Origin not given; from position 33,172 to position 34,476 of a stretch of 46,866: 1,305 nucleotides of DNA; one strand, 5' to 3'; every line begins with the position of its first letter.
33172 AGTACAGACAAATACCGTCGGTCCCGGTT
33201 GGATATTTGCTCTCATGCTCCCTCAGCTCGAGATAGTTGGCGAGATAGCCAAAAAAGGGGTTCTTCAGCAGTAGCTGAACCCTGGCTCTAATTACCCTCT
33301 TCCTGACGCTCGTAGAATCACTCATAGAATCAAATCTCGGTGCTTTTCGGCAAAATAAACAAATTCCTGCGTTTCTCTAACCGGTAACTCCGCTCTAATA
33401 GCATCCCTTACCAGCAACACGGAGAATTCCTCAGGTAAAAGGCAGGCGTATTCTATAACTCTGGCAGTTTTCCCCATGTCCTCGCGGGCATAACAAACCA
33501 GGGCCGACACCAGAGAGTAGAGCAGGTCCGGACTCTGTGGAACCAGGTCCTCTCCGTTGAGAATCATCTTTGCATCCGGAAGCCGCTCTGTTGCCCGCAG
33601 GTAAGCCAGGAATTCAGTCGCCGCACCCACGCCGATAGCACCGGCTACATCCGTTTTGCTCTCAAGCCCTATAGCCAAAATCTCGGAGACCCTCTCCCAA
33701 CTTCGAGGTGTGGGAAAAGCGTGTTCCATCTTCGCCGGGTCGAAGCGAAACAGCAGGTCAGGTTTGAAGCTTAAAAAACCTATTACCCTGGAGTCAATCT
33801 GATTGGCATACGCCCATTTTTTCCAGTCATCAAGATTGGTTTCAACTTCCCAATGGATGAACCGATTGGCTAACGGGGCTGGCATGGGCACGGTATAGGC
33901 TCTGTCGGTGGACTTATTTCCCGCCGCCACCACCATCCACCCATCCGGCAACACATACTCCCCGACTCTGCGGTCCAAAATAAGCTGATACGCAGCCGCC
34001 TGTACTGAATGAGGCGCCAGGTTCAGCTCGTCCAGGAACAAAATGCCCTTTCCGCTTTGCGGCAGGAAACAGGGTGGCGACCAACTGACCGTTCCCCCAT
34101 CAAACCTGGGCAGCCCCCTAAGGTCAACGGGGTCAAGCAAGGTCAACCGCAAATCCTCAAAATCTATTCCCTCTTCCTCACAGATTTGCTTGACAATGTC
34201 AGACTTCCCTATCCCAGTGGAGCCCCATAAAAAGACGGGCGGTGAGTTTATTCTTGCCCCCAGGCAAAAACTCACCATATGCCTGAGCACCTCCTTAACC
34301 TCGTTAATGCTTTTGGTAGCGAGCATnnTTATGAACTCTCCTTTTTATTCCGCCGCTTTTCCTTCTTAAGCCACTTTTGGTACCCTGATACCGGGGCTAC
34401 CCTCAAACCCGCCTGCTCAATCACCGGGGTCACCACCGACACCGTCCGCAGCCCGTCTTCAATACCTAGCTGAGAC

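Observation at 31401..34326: MoxR-type AAA+ ATPase + HExxH/VWA protein + unknown protein are wedged into the pyl cluster and translationally coupled to pylB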

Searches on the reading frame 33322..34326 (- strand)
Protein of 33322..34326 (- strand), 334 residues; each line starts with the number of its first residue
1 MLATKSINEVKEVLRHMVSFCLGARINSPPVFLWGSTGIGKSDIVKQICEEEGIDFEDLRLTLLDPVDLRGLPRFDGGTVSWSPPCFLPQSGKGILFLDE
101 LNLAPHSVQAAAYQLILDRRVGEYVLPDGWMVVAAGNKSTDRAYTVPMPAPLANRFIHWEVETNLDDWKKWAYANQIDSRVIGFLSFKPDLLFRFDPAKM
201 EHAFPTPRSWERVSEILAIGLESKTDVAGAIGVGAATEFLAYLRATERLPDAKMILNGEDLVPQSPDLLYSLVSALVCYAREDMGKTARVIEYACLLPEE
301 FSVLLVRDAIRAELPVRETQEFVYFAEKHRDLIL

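Call 5: search_protein_families(library=pfam, proteins=[window:33322-34326:-], max_evalue=0.01)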
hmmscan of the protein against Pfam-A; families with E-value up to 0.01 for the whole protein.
window:33322-34326:- (334 aa): 4 families
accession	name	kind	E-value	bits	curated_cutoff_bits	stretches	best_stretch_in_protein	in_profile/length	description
PF07728.20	AAA_5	-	3.5e-05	24.3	22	1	30-139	1-124/139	AAA domain (dynein-related subfamily)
PF07726.17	AAA_3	-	0.00063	20.1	27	1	32-157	3-130/131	ATPase family associated with various cellular activities (AAA)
PF05673.19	DUF815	-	0.00063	19.4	23.8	1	13-76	40-99/249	Protein of unknown function (DUF815)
PF20030.5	bpMoxR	-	0.0036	16.9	27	1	26-108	29-113/205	MoxR domain in the MoxR-vWA-beta-propeller ternary systems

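Call 6: search_protein_families(library=ncbifam, proteins=[window:33322-34326:-], max_evalue=0.01)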
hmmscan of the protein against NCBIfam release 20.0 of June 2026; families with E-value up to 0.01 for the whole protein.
window:33322-34326:- (334 aa): 0 families

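Call 7: search_protein_families(library=phrogs, proteins=[window:33322-34326:-], max_evalue=0.01)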
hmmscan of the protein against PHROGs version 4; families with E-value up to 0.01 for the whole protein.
window:33322-34326:- (334 aa): 5 families
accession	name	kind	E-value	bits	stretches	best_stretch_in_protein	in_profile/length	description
phrog_1297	-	other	2.3e-93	314.1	1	15-332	12-352/356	ATPase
phrog_16335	-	other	1.5e-31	110.6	1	31-167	29-173/267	ATPase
phrog_249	-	moron, auxiliary metabolic gene and host takeover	1.7e-08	35.2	1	29-137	128-244/380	porphyrin biosynthesis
phrog_21479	-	unknown function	0.00018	22.4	1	32-69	30-67/68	-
phrog_16448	-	other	0.003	16.9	1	24-173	445-603/680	ATPase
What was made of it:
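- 33322..34326 (-): AAA_5 / MoxR-like AAA+ ATPase, 334 aa. Walker A is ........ and Walker B is ILFLDE. Pfam AAA_5 24.3 bits (cut-off 22). phrog_1297 2.3e-93 over the full length (calls 5 and 7).
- On AAA_5 / MoxR-like AAA+ ATPase: AAA_3 and bpMoxR are below their cut-offs (call 5). phrog_1297 2.3e-93 over the full length (call 7).
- Checked: The AAA+ gene is 33322-34326 (Pfam AAA_5, 24.3 bits against a cut-off of 22; phrog_1297, 2.3e-93, full length; calls 5 and 7).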

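Call 8: search_protein_families(library=padloc, proteins=[window:33322-34326:-], max_evalue=0.01)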
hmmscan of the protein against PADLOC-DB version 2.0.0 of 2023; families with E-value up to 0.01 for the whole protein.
window:33322-34326:- (334 aa): 1 family
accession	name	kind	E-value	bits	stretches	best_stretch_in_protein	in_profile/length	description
PDLC01993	RtcR--CARF_AAA_HTH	-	0.007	12.8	0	28-50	204-226/523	-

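Call 9: search_solved_structures(query=window:33322-34326:-, max_evalue=0.01)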
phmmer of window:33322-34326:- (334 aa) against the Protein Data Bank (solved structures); distinct sequences matched with E-value up to 0.01: 5.
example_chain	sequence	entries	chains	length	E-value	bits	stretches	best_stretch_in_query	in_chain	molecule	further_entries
6or5_A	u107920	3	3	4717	2.5e-10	43.1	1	29-125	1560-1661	Midasin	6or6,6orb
6i27_A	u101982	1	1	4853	6e-10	41.9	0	29-127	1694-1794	Midasin,Midasin,Midasin,Midasin,Midasin,Midasin,Midasin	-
6i26_A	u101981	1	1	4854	6e-10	41.9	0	29-127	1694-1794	Midasin,Midasin,Midasin,Midasin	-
6hyp_A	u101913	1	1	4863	6e-10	41.9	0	29-127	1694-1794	Midasin,Midasin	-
5jcs_s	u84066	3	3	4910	6.2e-10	41.8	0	29-127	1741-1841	Midasin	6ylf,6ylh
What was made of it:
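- On Client-linked MoxR/vWA metallochaperones (NorQD, CbbQO, CoxDE): The only PDB hits are midasin (call 9).
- Closest known: Client-linked MoxR/vWA metallochaperone pairs. Different: No detectable close sequence relationship: only midasin AAA domains appear in PDB at E<=0.01 (call 9).
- The ATPase is not detectably close to CbbQ, NorQ or RavA (call 9).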
